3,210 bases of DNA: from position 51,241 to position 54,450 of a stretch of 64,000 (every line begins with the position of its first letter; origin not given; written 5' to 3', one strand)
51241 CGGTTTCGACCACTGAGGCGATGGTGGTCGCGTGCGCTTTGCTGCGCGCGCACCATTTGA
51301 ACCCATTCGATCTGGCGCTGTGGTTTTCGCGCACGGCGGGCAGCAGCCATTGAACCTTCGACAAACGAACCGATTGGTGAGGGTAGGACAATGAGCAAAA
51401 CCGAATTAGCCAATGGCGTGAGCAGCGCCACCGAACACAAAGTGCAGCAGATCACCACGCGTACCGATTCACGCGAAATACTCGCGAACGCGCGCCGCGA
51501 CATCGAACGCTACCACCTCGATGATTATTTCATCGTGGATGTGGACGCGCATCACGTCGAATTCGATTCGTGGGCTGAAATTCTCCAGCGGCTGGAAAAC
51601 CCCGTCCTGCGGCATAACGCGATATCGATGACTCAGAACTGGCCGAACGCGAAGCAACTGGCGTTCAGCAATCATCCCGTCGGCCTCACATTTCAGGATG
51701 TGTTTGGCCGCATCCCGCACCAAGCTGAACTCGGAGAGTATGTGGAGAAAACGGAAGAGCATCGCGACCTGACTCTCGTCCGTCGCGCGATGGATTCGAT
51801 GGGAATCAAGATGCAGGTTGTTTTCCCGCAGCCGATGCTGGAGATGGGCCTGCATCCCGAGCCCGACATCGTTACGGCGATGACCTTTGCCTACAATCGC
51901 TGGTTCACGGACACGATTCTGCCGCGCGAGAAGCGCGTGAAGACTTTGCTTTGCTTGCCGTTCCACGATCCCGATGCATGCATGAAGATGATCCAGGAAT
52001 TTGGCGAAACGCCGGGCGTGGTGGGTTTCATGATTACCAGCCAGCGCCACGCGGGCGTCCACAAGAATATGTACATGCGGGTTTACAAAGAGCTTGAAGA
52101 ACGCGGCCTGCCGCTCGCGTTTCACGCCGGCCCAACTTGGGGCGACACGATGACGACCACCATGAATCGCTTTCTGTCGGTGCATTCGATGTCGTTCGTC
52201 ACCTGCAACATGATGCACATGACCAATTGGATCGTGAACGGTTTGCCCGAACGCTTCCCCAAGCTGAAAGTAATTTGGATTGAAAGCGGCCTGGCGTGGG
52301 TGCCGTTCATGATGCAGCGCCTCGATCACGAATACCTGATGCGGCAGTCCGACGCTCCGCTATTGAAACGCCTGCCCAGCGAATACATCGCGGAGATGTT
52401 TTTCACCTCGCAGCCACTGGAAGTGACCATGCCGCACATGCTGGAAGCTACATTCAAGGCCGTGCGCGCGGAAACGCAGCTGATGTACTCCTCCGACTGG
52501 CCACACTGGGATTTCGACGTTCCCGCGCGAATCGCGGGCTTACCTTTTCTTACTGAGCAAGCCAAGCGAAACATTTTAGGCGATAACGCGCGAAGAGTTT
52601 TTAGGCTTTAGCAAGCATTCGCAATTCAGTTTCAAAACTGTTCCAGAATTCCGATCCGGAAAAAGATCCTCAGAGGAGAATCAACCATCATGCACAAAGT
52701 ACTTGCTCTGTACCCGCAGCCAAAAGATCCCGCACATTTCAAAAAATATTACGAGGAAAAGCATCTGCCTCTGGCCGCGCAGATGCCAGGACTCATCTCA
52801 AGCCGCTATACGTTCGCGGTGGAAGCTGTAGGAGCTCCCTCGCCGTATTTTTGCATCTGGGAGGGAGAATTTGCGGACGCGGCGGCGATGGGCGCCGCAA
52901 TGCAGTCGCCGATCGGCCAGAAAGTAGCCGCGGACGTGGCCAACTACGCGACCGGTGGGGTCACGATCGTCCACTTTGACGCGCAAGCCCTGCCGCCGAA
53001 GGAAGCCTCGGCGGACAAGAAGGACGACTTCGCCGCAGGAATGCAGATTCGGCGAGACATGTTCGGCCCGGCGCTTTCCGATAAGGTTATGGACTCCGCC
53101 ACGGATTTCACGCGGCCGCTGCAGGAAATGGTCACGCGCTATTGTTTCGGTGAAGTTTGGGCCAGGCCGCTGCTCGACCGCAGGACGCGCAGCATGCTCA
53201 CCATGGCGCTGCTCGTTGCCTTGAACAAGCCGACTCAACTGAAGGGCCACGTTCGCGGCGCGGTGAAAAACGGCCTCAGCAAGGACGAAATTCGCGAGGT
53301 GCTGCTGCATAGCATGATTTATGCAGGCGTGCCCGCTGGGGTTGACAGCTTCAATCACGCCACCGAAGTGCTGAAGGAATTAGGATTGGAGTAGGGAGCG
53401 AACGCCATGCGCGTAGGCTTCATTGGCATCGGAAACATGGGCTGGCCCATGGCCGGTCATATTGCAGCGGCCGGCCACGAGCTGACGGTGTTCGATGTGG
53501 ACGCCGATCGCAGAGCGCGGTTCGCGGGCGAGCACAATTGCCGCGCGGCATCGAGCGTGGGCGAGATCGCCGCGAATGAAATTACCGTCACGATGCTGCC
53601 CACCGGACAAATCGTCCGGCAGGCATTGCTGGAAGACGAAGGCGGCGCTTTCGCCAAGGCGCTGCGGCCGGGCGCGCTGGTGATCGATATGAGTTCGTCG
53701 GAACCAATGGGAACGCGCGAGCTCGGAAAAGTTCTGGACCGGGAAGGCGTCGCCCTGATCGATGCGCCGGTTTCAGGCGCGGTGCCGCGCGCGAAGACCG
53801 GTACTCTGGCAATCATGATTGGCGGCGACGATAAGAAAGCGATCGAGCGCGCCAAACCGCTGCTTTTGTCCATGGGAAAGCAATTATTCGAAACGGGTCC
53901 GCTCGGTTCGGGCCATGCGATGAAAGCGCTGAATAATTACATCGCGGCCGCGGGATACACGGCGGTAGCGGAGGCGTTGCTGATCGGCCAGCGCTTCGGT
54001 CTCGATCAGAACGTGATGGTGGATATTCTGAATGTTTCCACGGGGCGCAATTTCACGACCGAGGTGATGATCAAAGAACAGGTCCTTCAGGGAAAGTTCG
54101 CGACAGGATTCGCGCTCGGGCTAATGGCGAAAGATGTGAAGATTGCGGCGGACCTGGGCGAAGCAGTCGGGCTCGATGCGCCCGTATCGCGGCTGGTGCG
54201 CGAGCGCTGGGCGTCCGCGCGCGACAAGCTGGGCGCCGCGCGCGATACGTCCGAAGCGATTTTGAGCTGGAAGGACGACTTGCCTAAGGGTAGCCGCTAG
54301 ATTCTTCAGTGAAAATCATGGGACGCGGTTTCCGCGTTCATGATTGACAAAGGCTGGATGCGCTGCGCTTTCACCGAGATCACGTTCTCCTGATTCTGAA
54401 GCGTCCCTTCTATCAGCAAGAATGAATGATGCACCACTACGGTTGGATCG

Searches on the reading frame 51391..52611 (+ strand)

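Call 43: search_protein_families(library=pfam, proteins=[window:51391-52611:+], max_evalue=0.0001)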
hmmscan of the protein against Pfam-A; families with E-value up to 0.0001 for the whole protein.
window:51391-52611:+ (406 aa): 1 family
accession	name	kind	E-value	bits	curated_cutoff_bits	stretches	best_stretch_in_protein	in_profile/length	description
PF04909.20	Amidohydro_2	-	1.9e-30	107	26.4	1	157-406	54-289/289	Amidohydrolase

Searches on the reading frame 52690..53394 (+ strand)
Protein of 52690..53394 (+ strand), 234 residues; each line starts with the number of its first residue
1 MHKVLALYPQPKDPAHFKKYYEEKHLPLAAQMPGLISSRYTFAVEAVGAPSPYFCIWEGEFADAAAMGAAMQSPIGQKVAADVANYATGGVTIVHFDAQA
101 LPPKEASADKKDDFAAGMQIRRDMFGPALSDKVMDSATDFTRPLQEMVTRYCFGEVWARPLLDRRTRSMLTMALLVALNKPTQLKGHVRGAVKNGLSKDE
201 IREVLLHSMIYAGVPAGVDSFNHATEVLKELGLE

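Call 43: search_protein_families(library=pfam, proteins=[window:52690-53394:+], max_evalue=0.0001)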
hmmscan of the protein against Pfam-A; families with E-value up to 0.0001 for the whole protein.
window:52690-53394:+ (234 aa): 2 families
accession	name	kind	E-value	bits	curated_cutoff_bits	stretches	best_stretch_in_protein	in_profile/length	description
PF02627.25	CMD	-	6.8e-20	71.3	23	1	144-224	3-82/84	Carboxymuconolactone decarboxylase family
PF07110.17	EthD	-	8.1e-10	40.2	22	1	12-88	4-94/96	EthD domain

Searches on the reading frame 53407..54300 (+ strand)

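Call 43: search_protein_families(library=pfam, proteins=[window:53407-54300:+], max_evalue=0.0001)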
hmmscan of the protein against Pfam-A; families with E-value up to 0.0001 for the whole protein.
window:53407-54300:+ (297 aa): 3 families
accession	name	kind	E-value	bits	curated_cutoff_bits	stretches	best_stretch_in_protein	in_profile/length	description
PF03446.21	NAD_binding_2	-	8.2e-40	136.9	21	1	2-162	1-158/161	NAD binding domain of 6-phosphogluconate dehydrogenase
PF14833.11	NAD_binding_11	-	1.4e-34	119.4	30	1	167-285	1-119/122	NAD-binding of NADP-dependent 3-hydroxyisobutyrate dehydrogenase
PF03807.23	F420_oxidored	-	1.5e-05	26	21.6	1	2-63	1-66/94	NADP oxidoreductase coenzyme F420-dependent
